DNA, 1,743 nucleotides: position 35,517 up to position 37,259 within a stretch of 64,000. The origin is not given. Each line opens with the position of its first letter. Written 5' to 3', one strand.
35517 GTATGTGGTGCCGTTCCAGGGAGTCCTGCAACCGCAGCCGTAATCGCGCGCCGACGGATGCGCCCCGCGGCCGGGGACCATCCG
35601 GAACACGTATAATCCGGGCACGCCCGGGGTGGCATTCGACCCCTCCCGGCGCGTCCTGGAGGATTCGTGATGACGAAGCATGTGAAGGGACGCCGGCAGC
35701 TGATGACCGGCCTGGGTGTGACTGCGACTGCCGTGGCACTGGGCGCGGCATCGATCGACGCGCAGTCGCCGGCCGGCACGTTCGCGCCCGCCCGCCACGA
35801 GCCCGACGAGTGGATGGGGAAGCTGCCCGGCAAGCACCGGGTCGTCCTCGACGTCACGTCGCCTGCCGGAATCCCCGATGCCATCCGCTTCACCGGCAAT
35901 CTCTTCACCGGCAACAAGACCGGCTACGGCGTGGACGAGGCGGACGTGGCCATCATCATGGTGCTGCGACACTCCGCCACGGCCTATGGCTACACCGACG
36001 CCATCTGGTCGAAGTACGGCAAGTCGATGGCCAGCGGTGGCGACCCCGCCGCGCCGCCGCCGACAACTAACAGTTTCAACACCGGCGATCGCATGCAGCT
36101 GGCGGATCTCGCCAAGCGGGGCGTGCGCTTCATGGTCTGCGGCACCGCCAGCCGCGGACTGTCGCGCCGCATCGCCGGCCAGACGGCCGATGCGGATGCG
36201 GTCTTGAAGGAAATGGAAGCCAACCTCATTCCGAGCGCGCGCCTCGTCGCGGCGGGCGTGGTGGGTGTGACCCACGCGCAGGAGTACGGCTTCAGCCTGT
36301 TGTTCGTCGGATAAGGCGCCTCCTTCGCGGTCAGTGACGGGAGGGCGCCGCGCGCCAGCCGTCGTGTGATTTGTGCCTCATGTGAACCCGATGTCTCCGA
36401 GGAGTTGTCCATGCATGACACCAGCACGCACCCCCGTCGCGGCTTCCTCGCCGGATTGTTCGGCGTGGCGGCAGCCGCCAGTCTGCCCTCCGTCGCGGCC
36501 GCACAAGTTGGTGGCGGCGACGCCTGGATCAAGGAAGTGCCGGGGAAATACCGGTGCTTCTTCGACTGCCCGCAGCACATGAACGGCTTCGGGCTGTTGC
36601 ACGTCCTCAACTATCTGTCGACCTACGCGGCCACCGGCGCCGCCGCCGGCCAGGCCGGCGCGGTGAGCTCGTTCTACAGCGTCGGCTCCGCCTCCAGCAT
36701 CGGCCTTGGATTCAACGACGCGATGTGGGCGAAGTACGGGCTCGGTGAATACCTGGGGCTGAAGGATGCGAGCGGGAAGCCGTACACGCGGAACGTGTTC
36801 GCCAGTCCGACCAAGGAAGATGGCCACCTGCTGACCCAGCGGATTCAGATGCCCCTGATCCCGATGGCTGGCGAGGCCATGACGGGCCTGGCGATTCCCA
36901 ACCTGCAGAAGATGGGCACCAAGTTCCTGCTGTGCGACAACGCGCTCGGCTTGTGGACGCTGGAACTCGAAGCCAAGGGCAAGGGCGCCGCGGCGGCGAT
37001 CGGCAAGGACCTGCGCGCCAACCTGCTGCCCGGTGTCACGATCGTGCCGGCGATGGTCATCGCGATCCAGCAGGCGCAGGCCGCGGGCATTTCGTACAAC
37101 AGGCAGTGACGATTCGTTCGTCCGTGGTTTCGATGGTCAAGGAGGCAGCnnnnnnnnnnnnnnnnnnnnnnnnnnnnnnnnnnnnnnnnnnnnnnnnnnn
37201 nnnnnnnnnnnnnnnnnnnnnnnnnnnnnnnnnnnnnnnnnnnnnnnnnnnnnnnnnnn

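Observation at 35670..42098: cbb3-type oxidase operon embedded with Tat-exported DsrE-like proteins and a membrane-anchored TsdA-like dihaem cytochrome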

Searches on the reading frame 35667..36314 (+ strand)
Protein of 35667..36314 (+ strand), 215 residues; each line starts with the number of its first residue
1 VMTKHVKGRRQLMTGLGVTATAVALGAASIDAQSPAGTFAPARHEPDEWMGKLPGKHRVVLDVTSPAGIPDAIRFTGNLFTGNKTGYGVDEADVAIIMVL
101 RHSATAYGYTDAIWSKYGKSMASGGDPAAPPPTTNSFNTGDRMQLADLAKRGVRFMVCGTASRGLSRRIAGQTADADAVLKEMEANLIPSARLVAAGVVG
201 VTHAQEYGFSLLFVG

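Call 3: search_protein_families(library=pfam, proteins=[window:35667-36314:+], max_evalue=0.01)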
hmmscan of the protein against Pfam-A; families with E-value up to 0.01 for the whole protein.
window:35667-36314:+ (215 aa): 0 families

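Call 5: search_protein_families(library=ncbifam, proteins=[window:35667-36314:+], max_evalue=1)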
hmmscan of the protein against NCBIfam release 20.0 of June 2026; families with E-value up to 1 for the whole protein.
window:35667-36314:+ (215 aa): 2 families
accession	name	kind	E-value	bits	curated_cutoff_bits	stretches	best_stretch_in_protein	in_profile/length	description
NF052225.1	ThioSDhTetH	equivalog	0.0006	19.2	300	1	144-210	185-256/259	thiosulfate dehydrogenase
TIGR02811.1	formate_TAT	hypoth_equivalog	0.054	13.8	48.45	1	7-38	9-40/66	formate dehydrogenase region TAT target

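Call 24: find_homologous_proteins(query=window:35667-36314:+, max_evalue=0.00001)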
Query window:35667-36314:+ (215 aa): 467 proteins with E <= 0.00001 among 2907 candidates; the best 120 are listed.
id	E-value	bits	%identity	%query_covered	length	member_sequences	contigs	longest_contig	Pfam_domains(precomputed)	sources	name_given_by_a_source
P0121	1.6e-133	461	98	100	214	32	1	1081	-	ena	-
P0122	2.4e-129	447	95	100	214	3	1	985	-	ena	-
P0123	1.5e-119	415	86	100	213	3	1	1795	-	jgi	jgi:intracellular sulfur oxidation DsrE/DsrF family protein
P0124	1.4e-113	396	81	100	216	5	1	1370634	-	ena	-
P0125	1.1e-110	386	81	100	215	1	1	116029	-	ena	-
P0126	1.3e-105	370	80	100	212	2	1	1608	-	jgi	-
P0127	2.5e-100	352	74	100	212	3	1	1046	-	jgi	jgi:intracellular sulfur oxidation DsrE/DsrF family protein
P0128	5.5e-100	351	75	100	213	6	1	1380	-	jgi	jgi:intracellular sulfur oxidation DsrE/DsrF family protein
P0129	3.5e-90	319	68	100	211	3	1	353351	-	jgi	jgi:intracellular sulfur oxidation DsrE/DsrF family protein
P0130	4.1e-90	319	69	100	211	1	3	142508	-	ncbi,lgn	-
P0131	9.3e-90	318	66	100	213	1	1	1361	-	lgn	-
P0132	1.1e-89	318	68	100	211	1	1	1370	-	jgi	jgi:hypothetical protein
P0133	1.3e-89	317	67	100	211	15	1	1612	-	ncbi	-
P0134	1.3e-89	317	69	100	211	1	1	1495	-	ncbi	-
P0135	1.8e-89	317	65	100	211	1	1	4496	-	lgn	-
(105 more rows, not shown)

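Call 35: search_protein_families(library=pfam, proteins=[window:35667-36314:+], max_evalue=10)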
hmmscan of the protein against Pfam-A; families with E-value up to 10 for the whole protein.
window:35667-36314:+ (215 aa): 1 family
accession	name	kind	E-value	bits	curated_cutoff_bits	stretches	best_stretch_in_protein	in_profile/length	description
PF19625.5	DUF6130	-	0.088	13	23.7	1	15-67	75-129/153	Family of unknown function (DUF6130)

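Call 38: predict_structure(alignment_id=A2)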
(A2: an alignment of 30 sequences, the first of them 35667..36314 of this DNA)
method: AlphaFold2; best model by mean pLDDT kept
length: 215 residues; sequences in the alignment: 30
mean_pLDDT: 81.0   pTM: 0.74
mean pLDDT of the five models: 81.0, 79.2, 78.9, 78.2, 77.2
residues with pLDDT >= 90: 119; 70-90: 45; 50-70: 17; < 50: 34
segments of 3 or more residues with pLDDT < 50: 1-31
pLDDT, mean of each block of 10 residues (from residue 1): 38 37 42 57 80 92 95 90 64 92 96 92 76 91 91 96 95 92 97 94 95 81
secondary structure, 60 per line:
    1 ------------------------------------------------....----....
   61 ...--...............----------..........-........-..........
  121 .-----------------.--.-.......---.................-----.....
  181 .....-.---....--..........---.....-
elements in order: H49-52 E57-63 H66-80 E94-100 H102-108 H111-121 H144-150 E154-158 H159-170 H176-185 E191-194 H197-206 E210-214

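Call 43: fold_search(model_id=the predicted structure, library=pdb)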
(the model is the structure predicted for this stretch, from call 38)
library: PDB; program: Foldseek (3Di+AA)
matches with E <= 10: 703; with E <= 0.001: 3
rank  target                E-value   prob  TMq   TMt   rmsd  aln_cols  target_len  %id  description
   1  2pd2_A                8.1e-06  1.00  0.42  0.78   4.1       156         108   20  Crystal structure of (ST0148) conserved hypothetical from Sulfolobus Tokodaii Strain7 (released 2007-10-02)
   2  8uja_A                3.4e-05  1.00  0.42  0.80   3.8       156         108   18  T33-fn10 - Designed Tetrahedral Protein Cage Using Fragment-based Hydrogen Bond Networks (released 2024-03-06)
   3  1l1s                  1.2e-04  1.00  0.42  0.78   4.2       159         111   16  Structure of Protein of Unknown Function MTH1491 from Methanobacterium thermoautotrophicum (released 2002-05-29)
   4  8sbu_B                3.9e-02  0.13  0.20  0.09  14.1       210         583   12  Crystal structure of MBP fusion with HPPK from Methanocaldococcus jannaschii (released 2024-07-03)
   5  8sd5_B                6.1e-02  0.28  0.25  0.25  10.9       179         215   13  Crystal structure of HPPK from Methanocaldococcus jannaschii (released 2024-07-03)
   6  7d3e_A                6.9e-02  0.47  0.29  0.06  11.6       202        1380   11  Cryo-EM structure of human DUOX1-DUOXA1 in low-calcium state (released 2020-12-09)
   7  8sbu_A                8.3e-02  0.47  0.31  0.14   9.5       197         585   11  Crystal structure of MBP fusion with HPPK from Methanocaldococcus jannaschii (released 2024-07-03)
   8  7m4z_I                1.1e-01  0.16  0.22  0.29  14.2       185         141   11  A. baumannii Ribosome-Eravacycline complex: hpf-bound 70S (released 2021-05-19)
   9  6bzx_B                1.3e-01  0.09  0.16  0.18  13.7       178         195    9  Structure of the artificial complex alpha-Rep/Octarellin V.1 crystallized by counter diffusion in a capillary (released 2019-01-09)
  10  8c91_J                1.4e-01  0.21  0.23  0.32  14.3       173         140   12  Cryo-EM captures early ribosome assembly in action (released 2023-04-05)
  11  6v39_I                1.6e-01  0.15  0.21  0.29  13.8       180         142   14  Cryo-EM structure of the Acinetobacter baumannii Ribosome: 70S with P-site tRNA (released 2020-02-05)
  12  9h91_J                1.7e-01  0.21  0.24  0.33  14.6       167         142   11  Cryo-EM structure of the Vibrio natrigens 50S ribosomal subunit in complex with the proline-rich antimicrobial peptide (released 2025-05-21)
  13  2bmw                  1.7e-01  0.11  0.21  0.18  11.0       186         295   11  Ferredoxin: NADP+ Reductase Mutant With Thr 155 Replaced By Gly, Ala 160 Replaced By Thr, Leu 263 Replaced By Pro, Arg 2 (released 2006-06-22)
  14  6d23_B                1.8e-01  0.08  0.17  0.10  14.8       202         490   10  GLUCOSE-6-P DEHYDROGENASE (APO FORM) FROM TRYPANOSOMA CRUZI (released 2018-05-02)
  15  8uua_L                1.9e-01  0.12  0.18  0.24  15.8       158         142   13  Cryo-EM structure of the Listeria innocua 50S ribosomal subunit in complex with HflXr (structure III) (released 2024-02-28)
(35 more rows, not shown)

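Call 48: search_protein_families(library=ncbifam, alignment_id=A2, max_evalue=0.01)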
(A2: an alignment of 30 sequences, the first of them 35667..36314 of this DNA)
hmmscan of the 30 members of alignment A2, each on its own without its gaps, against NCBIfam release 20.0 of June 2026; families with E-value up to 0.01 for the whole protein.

A. member 1, window:35667-36314:+ (215 aa): 1 family
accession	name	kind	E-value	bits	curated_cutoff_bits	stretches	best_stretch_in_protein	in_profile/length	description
NF052225.1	ThioSDhTetH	equivalog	0.0006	19.2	300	0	144-210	185-256/259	thiosulfate dehydrogenase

B. families by the number of members that match (of 30 scanned): 2 families
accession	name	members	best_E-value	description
NF052225.1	ThioSDhTetH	26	1.2e-08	thiosulfate dehydrogenase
TIGR02811.1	formate_TAT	3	0.00073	formate dehydrogenase region TAT target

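Call 67: search_solved_structures(query=A2, max_evalue=10)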
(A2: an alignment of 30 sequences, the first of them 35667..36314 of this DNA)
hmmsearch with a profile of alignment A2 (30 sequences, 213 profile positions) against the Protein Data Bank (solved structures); distinct sequences matched with E-value up to 10: 12.
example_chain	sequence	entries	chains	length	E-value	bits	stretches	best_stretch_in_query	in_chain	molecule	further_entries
35uj_L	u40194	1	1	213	0.087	15.4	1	41-110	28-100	4D8 Light chain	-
6x7w_A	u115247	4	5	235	0.29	13.7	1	89-149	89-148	antibody vFP49.02 heavy chain | vFP49.02 heavy chain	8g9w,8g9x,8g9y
2pd2_A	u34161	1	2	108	0.32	13.6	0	184-210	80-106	Hypothetical protein ST0148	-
7uz4_L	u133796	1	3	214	0.41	13.2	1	47-110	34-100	M8a-3 Fab light chain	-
4kq4_L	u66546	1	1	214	0.64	12.6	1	47-110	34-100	CNTO7357 light chain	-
9lfl_C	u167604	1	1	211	0.68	12.5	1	47-110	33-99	TR92 light chain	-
8hlb_E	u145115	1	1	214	0.69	12.5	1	47-110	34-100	TR92 light chain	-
9q2u_A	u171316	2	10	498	0.89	12.1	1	101-180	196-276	Lactate racemase A | LarA-like nickel-pincer nucleotide cofactor-utilizing enzyme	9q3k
1qac_A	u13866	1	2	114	1.1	11.8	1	21-110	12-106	IMMUNOGLOBULIN LIGHT CHAIN VARIABLE DOMAIN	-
7x7t_L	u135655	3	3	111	1.1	11.8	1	19-108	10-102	X10 light chain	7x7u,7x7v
5ie0_A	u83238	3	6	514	1.4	11.4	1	11-64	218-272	Oxalate--CoA ligase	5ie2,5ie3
1dgn_A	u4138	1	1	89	1.7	11.2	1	5-80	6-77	ICEBERG (PROTEASE INHIBITOR)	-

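Call 70: search_protein_representatives(alignment_id=A2)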
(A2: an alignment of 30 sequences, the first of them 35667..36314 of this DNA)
Query: 30 sequences, 213 profile positions. Proteins with E-value up to 0.001 (for the whole library): 1472; up to 1e-10: 770; up to 1e-30: 125. The best 150 are listed.
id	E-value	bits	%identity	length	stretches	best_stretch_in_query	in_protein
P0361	2.5e-93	327.7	-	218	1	1-213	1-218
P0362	2.6e-79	281.9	-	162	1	49-213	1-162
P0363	1.3e-73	263.3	-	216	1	3-213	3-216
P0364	2.9e-66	239.3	-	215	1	1-213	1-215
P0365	3.1e-63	229.4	-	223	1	4-213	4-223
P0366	7.0e-63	228.2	-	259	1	49-208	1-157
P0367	8.0e-63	228.0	-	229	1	1-210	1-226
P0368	1.3e-61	224.1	-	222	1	1-210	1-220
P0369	1.3e-59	217.5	-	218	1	7-210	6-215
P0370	2.3e-59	216.7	-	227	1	5-209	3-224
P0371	5.5e-59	215.5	-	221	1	4-213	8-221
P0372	8.3e-58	211.6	-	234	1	7-210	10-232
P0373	1.3e-57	211.0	-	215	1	12-213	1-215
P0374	1.7e-57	210.6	-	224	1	3-211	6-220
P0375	3.4e-57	209.6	-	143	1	95-213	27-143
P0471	3.0e-32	128.1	-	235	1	6-212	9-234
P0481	4.4e-31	124.3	-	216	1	5-213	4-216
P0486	1.1e-30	123.0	-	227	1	2-213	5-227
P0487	1.3e-30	122.8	-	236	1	5-213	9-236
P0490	4.0e-30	121.2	-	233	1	7-213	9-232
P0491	4.3e-30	121.1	-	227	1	8-211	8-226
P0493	4.9e-30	120.9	-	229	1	7-213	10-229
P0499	1.1e-29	119.7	-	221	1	7-212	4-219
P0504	1.9e-29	118.9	-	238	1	2-211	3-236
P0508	3.9e-29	117.9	-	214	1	7-213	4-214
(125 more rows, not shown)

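Call 71: search_protein_families(library=ncbifam, proteins=[P0486, P0487, P0490, P0491, P0493, P0499, P0504, P0508, P0481, P0471], max_evalue=0.001)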
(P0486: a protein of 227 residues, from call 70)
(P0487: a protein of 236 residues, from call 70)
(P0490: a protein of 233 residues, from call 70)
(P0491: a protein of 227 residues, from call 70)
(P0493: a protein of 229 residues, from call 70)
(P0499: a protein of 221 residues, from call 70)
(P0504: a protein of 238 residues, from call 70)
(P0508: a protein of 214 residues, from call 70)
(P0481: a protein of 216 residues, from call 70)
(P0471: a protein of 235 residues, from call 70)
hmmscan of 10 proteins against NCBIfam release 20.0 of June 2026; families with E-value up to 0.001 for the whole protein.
P0486 (227 aa): 1 family
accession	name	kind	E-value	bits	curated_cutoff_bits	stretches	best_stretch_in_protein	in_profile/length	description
NF052225.1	ThioSDhTetH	equivalog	7e-07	28.8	300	1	111-223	135-257/259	thiosulfate dehydrogenase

P0487 (236 aa): 1 family
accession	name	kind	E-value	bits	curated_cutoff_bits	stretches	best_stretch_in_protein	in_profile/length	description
TIGR01409.1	TAT_signal_seq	domain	0.00043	20.5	16.7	0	11-33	2-22/29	twin-arginine translocation signal domain-containing protein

P0490 (233 aa): 0 families

P0491 (227 aa): 1 family
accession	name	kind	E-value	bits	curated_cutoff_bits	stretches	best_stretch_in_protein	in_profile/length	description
NF052225.1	ThioSDhTetH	equivalog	6.5e-12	45.3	300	1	88-224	112-257/259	thiosulfate dehydrogenase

P0493 (229 aa): 1 family
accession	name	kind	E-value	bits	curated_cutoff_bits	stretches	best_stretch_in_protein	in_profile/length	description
NF052225.1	ThioSDhTetH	equivalog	4.6e-09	36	300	1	88-226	110-258/259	thiosulfate dehydrogenase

P0499 (221 aa): 1 family
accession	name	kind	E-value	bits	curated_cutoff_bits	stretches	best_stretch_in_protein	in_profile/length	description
NF052225.1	ThioSDhTetH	equivalog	4.9e-14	52.3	300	1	46-216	80-257/259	thiosulfate dehydrogenase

P0504 (238 aa): 1 family
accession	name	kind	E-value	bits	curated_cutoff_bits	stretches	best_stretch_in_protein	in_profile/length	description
NF052225.1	ThioSDhTetH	equivalog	6.1e-11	42.1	300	1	96-234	118-257/259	thiosulfate dehydrogenase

P0508 (214 aa): 1 family
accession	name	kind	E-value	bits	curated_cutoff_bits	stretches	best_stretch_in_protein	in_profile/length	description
NF052225.1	ThioSDhTetH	equivalog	4.6e-05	22.9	300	0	98-210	126-257/259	thiosulfate dehydrogenase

P0481 (216 aa): 1 family
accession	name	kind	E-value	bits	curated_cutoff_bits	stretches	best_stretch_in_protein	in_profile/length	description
NF052225.1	ThioSDhTetH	equivalog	2.8e-06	26.9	300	1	51-212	85-257/259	thiosulfate dehydrogenase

P0471 (235 aa): 1 family
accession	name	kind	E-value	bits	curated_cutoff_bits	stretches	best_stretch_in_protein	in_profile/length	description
NF052225.1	ThioSDhTetH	equivalog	5.1e-14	52.2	300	1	76-231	104-257/259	thiosulfate dehydrogenase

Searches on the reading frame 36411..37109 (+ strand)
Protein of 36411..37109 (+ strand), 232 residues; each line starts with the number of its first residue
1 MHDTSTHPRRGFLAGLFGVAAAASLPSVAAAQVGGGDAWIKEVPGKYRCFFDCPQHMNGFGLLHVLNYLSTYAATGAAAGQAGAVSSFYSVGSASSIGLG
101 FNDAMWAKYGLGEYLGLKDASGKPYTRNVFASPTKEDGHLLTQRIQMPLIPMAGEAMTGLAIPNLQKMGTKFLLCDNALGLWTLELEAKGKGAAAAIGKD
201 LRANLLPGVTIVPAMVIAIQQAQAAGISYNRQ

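Call 3: search_protein_families(library=pfam, proteins=[window:36411-37109:+], max_evalue=0.01)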
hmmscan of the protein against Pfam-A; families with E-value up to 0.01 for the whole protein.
window:36411-37109:+ (232 aa): 0 families

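Call 5: search_protein_families(library=ncbifam, proteins=[window:36411-37109:+], max_evalue=1)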
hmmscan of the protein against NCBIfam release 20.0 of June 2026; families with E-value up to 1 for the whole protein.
window:36411-37109:+ (232 aa): 1 family
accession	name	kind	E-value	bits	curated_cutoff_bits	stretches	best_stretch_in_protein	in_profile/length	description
NF052225.1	ThioSDhTetH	equivalog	1.2e-08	34.6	300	1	101-230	135-258/259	thiosulfate dehydrogenase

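Call 35: search_protein_families(library=pfam, proteins=[window:36411-37109:+], max_evalue=10)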
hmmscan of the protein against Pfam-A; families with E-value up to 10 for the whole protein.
window:36411-37109:+ (232 aa): 0 families
